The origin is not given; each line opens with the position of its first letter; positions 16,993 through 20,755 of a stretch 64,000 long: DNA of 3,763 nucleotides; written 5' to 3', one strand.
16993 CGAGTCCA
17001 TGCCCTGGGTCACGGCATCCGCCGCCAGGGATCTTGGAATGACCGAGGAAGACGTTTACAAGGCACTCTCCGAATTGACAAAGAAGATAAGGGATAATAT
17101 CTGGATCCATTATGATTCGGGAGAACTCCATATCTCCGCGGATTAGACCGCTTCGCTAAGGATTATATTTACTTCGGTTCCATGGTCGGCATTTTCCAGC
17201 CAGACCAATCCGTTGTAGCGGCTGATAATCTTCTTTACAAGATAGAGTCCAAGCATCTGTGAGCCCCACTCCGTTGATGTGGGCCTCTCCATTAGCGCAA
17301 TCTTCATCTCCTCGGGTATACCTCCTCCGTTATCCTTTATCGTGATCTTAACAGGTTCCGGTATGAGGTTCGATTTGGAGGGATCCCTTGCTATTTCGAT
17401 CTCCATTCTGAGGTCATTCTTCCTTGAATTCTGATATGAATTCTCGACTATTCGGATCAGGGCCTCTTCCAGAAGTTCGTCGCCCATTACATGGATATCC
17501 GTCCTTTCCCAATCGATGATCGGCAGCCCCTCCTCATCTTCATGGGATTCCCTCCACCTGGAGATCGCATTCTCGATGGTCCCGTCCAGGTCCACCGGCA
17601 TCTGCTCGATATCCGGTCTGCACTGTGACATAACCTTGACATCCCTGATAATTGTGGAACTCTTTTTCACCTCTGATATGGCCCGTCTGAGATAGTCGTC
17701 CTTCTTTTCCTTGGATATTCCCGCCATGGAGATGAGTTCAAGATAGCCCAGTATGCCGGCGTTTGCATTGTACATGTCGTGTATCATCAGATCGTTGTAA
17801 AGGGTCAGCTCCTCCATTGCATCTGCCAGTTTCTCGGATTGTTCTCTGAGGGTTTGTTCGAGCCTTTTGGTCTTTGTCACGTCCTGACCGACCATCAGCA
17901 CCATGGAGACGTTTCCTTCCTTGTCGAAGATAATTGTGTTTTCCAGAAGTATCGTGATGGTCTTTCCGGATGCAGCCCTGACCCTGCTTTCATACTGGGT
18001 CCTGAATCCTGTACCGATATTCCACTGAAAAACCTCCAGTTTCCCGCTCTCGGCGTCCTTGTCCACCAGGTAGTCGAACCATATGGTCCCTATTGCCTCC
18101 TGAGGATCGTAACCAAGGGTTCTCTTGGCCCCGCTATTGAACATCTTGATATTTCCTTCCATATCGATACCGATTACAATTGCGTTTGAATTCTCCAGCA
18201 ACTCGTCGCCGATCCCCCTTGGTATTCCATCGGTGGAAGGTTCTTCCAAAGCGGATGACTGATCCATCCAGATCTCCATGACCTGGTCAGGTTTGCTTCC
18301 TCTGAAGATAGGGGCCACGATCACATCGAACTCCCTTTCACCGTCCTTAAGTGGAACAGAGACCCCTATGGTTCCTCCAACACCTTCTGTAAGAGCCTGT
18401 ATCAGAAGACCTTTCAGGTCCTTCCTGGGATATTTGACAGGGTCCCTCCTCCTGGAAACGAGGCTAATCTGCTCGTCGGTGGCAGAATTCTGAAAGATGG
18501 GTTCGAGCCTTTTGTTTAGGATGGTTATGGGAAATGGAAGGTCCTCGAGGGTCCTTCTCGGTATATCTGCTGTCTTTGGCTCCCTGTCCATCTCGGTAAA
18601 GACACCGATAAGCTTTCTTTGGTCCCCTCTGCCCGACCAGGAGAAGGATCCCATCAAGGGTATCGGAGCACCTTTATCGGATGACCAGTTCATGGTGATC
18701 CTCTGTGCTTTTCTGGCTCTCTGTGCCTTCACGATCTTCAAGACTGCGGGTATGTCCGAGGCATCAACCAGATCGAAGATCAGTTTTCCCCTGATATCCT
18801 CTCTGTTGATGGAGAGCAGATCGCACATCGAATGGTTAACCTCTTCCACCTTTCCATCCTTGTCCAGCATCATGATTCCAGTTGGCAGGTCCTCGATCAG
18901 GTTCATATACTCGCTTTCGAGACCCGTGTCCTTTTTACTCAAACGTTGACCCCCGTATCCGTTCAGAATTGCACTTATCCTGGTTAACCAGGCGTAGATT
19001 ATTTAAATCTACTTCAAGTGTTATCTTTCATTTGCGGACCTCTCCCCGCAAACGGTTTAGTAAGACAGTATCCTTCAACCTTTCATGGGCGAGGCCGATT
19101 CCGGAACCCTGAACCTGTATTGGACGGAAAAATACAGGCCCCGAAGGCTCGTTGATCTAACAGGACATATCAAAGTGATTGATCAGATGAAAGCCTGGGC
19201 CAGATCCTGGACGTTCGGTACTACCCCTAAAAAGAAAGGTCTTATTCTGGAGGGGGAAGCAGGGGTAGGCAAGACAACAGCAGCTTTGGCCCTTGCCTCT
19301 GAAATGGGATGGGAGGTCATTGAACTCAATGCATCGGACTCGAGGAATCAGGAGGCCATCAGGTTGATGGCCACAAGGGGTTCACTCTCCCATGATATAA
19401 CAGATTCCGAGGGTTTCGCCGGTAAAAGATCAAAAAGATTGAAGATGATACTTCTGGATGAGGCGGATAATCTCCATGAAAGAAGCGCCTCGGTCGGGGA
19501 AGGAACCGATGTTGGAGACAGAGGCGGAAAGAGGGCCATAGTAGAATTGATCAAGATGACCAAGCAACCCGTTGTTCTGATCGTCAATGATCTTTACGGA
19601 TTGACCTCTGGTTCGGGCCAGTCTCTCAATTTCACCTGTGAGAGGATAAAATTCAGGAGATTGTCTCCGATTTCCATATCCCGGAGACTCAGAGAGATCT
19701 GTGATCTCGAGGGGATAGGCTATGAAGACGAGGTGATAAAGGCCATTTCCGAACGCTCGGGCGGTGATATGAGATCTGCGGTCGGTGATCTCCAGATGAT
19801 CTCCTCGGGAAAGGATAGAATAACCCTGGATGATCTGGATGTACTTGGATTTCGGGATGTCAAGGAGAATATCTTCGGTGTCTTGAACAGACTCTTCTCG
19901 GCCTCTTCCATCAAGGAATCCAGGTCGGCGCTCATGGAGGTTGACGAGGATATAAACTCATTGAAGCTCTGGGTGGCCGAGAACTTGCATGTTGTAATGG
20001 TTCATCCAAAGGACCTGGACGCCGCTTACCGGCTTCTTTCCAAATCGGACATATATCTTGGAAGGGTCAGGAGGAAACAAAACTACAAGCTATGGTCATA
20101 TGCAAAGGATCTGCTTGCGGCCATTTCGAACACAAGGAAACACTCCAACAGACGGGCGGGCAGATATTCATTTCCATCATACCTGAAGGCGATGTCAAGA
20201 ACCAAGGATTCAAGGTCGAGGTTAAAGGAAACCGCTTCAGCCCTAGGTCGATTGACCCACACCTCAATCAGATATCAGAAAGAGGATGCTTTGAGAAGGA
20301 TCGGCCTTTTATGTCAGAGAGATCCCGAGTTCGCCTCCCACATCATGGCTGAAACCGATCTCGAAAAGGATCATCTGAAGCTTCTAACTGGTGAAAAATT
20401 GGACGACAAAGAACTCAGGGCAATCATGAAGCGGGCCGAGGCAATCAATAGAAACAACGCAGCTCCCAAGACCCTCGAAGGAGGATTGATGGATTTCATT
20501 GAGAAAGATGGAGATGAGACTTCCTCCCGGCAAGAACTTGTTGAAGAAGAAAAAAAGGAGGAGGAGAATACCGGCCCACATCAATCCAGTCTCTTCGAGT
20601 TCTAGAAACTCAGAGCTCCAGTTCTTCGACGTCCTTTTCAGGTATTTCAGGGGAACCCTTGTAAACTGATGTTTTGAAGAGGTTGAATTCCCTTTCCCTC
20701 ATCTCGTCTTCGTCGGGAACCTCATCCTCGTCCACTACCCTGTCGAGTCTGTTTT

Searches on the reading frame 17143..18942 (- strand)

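Call 43: search_protein_families(library=ncbifam, proteins=[window:17143-18942:-], max_evalue=1e-10)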
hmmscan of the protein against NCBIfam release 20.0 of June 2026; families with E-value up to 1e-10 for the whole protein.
window:17143-18942:- (599 aa): 5 families
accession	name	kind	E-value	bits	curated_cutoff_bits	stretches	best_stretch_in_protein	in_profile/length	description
NF008468.0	PRK11360.1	equivalog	5.4e-28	97.7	646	1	246-595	271-606/616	two-component system sensor histidine kinase AtoS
TIGR00229.1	sensory_box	domain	7.1e-25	87.6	22.9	1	248-365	10-126/126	PAS domain S-box protein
NF046044.1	PnpS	equivalog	2e-22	79.7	400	1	247-595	59-389/390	two-component system histidine kinase PnpS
NF047874.1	MASE3_PAS_HK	subfamily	2.6e-16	59.6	560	0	247-384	269-400/655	MASE3 domain-containing sensor histidine kinase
TIGR02966.1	phoR_proteo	equivalog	4.3e-15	55.6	334.2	0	253-582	16-319/333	phosphate regulon sensor histidine kinase PhoR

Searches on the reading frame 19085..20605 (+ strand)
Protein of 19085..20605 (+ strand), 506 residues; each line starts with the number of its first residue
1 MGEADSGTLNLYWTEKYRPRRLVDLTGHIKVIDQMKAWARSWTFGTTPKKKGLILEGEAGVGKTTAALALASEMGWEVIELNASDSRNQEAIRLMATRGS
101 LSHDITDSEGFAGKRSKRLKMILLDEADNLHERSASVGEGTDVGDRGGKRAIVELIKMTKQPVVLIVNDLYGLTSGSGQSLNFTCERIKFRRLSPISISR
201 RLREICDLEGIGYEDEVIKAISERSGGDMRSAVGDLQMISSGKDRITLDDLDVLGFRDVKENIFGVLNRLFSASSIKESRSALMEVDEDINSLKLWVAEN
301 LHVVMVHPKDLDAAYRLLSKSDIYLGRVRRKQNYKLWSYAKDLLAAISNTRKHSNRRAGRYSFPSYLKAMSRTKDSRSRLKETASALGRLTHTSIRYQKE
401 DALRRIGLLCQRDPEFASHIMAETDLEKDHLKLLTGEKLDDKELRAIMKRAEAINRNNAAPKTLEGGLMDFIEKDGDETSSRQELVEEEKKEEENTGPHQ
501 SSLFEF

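Call 43: search_protein_families(library=ncbifam, proteins=[window:19085-20605:+], max_evalue=1e-10)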
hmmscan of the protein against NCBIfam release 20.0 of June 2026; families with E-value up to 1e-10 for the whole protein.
window:19085-20605:+ (506 aa): 13 families
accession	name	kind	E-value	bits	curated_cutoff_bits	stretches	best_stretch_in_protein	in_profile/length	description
NF003231.0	PRK04195.2-1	equivalog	1.3e-110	370.6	442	1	11-495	5-465/517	replication factor C large subunit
NF003229.0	PRK04195.1-5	equivalog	1.1e-102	343.9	280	1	11-437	5-412/413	replication factor C large subunit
NF003228.0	PRK04195.1-4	equivalog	1.9e-93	314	456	1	13-495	4-461/502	replication factor C large subunit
NF003232.0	PRK04195.2-2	equivalog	1.7e-91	307.5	701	1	13-479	3-435/480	replication factor C large subunit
NF003230.0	PRK04195.1-6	equivalog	3.3e-87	293.2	441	1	12-494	3-454/494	replication factor C large subunit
NF003234.0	PRK04195.2-4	equivalog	9.9e-83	278.7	529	1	12-494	2-472/497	replication factor C large subunit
NF003233.0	PRK04195.2-3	equivalog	3e-76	257.3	471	1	12-492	2-457/504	replication factor C large subunit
NF003227.0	PRK04195.1-2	equivalog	3.4e-75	253.6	502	1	11-494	4-456/487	replication factor C large subunit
NF003226.0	PRK04195.1-1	equivalog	2e-54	185.1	588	1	11-413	2-385/405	replication factor C large subunit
NF001679.0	PRK00440.1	equivalog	2.4e-26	92.6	303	1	11-132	6-117/322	replication factor C small subunit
NF009067.0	PRK12402.1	equivalog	1.8e-15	56.7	317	0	12-85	4-76/340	replication factor C small subunit 2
TIGR02397.1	dnaX_nterm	equivalog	8.1e-15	54.9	250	0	185-297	168-280/355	DNA polymerase III subunit gamma/tau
NF003159.0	PRK04132.1-4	equivalog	2.8e-13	48.8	999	0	61-265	582-766/852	replication factor C small subunit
